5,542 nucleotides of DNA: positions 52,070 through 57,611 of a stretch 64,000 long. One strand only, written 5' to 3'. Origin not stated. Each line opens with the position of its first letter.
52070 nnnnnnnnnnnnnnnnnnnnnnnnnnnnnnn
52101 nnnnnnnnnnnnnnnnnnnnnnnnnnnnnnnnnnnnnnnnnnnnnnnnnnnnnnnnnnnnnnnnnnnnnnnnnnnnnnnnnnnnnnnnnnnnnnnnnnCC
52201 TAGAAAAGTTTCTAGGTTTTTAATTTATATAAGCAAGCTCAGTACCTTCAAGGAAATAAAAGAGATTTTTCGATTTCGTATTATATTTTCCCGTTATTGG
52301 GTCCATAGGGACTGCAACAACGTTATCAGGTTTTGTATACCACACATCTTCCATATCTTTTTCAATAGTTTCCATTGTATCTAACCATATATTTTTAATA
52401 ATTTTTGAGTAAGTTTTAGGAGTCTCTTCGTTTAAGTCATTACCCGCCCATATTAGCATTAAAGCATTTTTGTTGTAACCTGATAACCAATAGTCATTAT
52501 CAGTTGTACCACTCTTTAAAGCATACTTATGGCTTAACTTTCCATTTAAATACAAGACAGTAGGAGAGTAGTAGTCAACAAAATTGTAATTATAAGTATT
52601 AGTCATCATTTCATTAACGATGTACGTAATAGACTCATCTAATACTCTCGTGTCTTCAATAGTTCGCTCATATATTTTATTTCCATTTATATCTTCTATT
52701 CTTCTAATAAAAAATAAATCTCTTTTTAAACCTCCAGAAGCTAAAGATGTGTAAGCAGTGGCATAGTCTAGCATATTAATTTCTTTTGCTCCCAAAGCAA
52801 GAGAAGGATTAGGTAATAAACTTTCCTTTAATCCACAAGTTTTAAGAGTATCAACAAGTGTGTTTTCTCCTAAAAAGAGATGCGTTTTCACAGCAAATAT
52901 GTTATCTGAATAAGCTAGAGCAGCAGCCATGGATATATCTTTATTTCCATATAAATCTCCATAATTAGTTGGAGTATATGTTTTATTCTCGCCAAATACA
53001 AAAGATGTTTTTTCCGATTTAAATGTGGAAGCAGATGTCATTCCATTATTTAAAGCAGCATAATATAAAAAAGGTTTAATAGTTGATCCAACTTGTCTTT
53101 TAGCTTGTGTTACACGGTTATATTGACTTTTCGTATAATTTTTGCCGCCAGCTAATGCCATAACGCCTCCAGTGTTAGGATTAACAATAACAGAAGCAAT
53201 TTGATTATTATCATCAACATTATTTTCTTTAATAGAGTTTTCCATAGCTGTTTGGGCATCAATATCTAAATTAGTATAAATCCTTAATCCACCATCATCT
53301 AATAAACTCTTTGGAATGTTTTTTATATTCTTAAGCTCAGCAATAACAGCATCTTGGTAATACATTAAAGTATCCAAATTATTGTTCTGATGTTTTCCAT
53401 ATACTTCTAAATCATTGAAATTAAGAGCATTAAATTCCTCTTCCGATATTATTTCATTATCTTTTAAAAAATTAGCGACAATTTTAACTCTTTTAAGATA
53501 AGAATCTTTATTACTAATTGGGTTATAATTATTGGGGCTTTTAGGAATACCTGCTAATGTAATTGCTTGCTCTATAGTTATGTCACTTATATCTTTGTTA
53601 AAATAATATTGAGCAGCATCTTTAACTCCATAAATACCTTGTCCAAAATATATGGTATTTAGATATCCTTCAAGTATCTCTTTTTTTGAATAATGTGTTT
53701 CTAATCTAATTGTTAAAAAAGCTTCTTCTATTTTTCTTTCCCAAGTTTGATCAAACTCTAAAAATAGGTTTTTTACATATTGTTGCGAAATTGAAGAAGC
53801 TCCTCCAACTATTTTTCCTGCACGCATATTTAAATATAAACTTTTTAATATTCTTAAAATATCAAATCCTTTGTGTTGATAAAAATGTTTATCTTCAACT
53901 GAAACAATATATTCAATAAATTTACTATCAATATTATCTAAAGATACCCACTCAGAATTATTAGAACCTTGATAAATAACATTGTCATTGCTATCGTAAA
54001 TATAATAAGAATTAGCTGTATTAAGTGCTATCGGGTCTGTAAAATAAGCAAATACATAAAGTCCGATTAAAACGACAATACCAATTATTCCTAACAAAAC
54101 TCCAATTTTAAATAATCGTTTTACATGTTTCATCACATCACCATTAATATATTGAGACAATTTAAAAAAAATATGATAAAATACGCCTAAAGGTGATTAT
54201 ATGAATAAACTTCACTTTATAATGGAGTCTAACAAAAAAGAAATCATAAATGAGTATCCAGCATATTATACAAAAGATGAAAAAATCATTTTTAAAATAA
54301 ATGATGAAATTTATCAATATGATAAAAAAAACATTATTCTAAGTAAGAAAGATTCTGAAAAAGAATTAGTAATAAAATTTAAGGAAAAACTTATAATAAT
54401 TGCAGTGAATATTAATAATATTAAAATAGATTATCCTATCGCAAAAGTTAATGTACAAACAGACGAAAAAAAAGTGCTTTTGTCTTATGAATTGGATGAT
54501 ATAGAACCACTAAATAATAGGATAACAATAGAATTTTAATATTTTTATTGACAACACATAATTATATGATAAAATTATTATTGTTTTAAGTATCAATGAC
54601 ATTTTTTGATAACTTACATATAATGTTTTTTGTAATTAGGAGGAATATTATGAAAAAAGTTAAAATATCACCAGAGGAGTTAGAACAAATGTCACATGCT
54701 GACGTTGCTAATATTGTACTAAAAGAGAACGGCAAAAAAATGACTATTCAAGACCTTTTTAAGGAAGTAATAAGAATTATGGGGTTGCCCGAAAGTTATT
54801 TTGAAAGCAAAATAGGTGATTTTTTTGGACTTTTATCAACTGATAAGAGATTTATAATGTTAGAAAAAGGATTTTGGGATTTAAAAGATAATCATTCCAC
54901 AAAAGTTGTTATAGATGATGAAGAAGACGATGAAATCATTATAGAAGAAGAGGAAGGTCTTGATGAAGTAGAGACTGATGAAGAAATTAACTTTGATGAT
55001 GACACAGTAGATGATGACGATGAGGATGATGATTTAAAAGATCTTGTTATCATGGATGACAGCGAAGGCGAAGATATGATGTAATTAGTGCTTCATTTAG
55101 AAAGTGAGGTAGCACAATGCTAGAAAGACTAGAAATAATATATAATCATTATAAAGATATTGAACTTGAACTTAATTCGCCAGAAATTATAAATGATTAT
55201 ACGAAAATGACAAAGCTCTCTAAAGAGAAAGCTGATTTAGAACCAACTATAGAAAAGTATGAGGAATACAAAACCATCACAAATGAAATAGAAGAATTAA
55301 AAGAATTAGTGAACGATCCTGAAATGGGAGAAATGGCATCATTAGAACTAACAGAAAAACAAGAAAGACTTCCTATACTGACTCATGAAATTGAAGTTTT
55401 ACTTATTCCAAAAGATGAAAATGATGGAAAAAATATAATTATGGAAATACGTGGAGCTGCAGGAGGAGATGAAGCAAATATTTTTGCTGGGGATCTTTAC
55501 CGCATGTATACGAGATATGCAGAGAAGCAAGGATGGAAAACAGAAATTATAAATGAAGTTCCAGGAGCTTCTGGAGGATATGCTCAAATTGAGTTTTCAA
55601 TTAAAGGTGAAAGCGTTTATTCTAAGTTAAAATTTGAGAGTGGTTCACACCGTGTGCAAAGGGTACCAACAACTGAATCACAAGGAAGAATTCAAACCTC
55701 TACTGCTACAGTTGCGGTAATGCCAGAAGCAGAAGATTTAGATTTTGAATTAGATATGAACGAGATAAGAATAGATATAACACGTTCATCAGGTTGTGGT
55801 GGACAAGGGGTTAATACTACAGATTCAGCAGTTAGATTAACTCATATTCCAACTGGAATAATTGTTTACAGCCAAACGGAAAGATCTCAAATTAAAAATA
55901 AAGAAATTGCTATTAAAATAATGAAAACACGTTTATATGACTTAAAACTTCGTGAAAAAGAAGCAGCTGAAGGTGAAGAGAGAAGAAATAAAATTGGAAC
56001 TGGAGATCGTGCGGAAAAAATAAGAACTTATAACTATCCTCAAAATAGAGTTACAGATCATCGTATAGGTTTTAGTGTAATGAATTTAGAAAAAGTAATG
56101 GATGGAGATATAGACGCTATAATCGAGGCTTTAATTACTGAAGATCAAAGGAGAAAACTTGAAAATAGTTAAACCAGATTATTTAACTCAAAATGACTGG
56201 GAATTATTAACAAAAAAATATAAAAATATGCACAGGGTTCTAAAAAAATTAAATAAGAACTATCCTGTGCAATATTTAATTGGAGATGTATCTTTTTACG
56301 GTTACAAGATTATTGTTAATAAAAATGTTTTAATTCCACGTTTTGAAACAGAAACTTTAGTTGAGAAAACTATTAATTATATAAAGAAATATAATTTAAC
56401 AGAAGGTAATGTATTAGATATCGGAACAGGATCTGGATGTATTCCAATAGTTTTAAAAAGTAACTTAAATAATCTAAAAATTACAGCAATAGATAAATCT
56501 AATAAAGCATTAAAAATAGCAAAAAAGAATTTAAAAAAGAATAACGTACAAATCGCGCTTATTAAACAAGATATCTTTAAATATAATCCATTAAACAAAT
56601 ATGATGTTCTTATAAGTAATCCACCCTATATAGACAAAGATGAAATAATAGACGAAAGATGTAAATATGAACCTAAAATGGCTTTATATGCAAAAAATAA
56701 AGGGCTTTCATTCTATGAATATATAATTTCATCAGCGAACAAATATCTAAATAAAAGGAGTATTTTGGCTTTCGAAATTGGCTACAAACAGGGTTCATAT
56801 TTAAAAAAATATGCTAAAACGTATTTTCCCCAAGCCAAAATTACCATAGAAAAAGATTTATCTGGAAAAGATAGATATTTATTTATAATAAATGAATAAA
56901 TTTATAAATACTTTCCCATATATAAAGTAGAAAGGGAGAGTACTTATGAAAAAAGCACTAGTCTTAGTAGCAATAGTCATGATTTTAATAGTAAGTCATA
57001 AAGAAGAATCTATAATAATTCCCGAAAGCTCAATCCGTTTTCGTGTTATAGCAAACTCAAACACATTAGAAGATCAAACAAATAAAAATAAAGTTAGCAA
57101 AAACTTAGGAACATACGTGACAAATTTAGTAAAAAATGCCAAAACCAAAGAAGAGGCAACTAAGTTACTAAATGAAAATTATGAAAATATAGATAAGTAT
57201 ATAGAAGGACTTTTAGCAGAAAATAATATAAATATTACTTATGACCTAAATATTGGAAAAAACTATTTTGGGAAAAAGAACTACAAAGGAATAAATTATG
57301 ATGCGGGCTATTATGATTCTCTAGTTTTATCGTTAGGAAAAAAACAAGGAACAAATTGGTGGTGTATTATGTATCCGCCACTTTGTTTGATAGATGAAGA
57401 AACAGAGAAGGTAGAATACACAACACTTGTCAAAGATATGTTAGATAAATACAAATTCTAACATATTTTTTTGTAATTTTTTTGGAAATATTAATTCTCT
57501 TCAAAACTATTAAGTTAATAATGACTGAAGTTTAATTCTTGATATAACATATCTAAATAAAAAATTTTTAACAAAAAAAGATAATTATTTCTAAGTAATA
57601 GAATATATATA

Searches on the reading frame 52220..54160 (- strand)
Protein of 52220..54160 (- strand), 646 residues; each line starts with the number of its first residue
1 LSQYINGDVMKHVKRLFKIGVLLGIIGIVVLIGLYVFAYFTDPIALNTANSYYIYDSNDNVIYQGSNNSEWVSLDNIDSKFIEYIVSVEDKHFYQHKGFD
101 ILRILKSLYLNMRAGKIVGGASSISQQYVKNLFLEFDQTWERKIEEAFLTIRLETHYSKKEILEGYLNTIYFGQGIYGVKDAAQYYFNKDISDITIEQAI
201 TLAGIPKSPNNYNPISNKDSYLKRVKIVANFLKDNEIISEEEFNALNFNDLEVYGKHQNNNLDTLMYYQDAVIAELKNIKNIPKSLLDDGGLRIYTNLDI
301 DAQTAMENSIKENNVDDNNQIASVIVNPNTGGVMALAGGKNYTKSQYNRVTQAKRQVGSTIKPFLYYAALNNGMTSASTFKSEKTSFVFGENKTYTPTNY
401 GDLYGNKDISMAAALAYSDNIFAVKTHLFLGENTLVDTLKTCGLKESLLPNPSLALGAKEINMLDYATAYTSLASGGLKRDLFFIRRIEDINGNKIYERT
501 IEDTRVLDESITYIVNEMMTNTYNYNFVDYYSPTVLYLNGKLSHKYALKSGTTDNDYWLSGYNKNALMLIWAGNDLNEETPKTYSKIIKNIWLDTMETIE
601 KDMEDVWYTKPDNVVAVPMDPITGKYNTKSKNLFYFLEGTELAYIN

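Call 8: search_protein_families(library=pfam, proteins=[window:52220-54160:-])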
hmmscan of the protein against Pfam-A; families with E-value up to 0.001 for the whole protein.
window:52220-54160:- (646 aa): 2 families
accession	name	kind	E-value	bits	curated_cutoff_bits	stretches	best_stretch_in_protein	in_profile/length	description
PF00912.28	Transgly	-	2.5e-60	203.4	27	1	65-230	10-175/178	Transglycosylase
PF00905.27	Transpeptidase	-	3.2e-24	86.1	22.1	1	323-557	3-246/299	Penicillin binding protein transpeptidase domain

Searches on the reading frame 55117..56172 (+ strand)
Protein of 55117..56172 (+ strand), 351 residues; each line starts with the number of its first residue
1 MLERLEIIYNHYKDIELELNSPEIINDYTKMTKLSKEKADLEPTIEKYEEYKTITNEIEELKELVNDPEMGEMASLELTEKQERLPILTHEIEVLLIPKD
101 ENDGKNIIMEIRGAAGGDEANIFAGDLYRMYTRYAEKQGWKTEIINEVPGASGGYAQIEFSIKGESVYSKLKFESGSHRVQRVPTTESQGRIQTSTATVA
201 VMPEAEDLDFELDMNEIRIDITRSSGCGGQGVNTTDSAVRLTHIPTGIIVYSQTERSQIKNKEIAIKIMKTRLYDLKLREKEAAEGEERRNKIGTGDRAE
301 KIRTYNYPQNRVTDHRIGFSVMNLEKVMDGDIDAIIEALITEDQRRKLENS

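Call 8: search_protein_families(library=pfam, proteins=[window:55117-56172:+])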
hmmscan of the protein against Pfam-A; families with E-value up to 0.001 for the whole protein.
window:55117-56172:+ (351 aa): 3 families
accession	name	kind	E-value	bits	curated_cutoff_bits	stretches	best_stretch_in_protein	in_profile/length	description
PF03462.23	PCRF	-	3.5e-72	242.7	24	1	10-199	3-194/194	PCRF domain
PF00472.26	RF-1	-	8.8e-39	132.5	35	1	207-316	2-116/116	RF-1 domain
PF16326.10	ABC_tran_CTD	-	1.5e-05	25.5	32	1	13-50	25-62/69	ABC transporter C-terminal domain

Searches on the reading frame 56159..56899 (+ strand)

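Call 8: search_protein_families(library=pfam, proteins=[window:56159-56899:+])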
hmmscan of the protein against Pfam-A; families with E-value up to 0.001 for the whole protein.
window:56159-56899:+ (246 aa): 17 families
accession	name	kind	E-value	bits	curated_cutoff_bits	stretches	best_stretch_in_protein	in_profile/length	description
PF05175.20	MTS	-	1.2e-17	64.6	23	1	78-162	30-113/170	Methyltransferase small domain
PF13847.12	Methyltransf_31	-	9.6e-12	45.2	27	1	83-201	5-105/145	Methyltransferase domain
PF13649.12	Methyltransf_25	-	1.1e-10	42.5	27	1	85-154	1-71/97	Methyltransferase domain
PF06325.19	PrmA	-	1.3e-10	41.7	22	1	72-154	152-233/296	Ribosomal protein L11 methyltransferase (PrmA)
PF02527.21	GidB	-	8.5e-08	32.2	27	1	72-153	42-121/184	rRNA small subunit methyltransferase G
PF08242.18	Methyltransf_12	-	8.4e-07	30.1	30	1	86-153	1-71/98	Methyltransferase domain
PF08241.18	Methyltransf_11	-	1.7e-06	29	21.2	1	86-153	1-66/95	Methyltransferase domain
PF03602.21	Cons_hypoth95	-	6.1e-06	26.5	24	1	69-165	30-130/182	Conserved hypothetical protein 95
PF05971.18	Methyltransf_10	-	6.9e-06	26.1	23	1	82-161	103-191/299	RNA methyltransferase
PF01170.24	UPF0020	-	1.3e-05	25.4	22.3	1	102-158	74-132/197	RMKL-like, methyltransferase domain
PF07669.17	Eco57I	-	2e-05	25.2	25.3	1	104-205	32-132/171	Eco57I restriction-modification methylase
PF10294.15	Methyltransf_16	-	3.4e-05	24.1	21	1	69-130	34-94/174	Lysine methyltransferase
PF13489.12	Methyltransf_23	-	0.00014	22.1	27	1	67-131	8-61/164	Methyltransferase domain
PF12847.13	Methyltransf_18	-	0.00017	22.1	27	1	80-131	13-64/151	Methyltransferase domain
PF01135.25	PCMT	-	0.00021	21.6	20.3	1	68-131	62-124/210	Protein-L-isoaspartate(D-aspartate) O-methyltransferase (PCMT)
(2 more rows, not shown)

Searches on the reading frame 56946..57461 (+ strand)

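Call 8: search_protein_families(library=pfam, proteins=[window:56946-57461:+])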
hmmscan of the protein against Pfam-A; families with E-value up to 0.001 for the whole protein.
window:56946-57461:+ (171 aa): 1 family
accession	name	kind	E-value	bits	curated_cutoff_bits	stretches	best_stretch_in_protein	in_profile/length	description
PF09551.15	Spore_II_R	-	2.6e-35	122.1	25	1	28-152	3-127/128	Stage II sporulation protein R (spore_II_R)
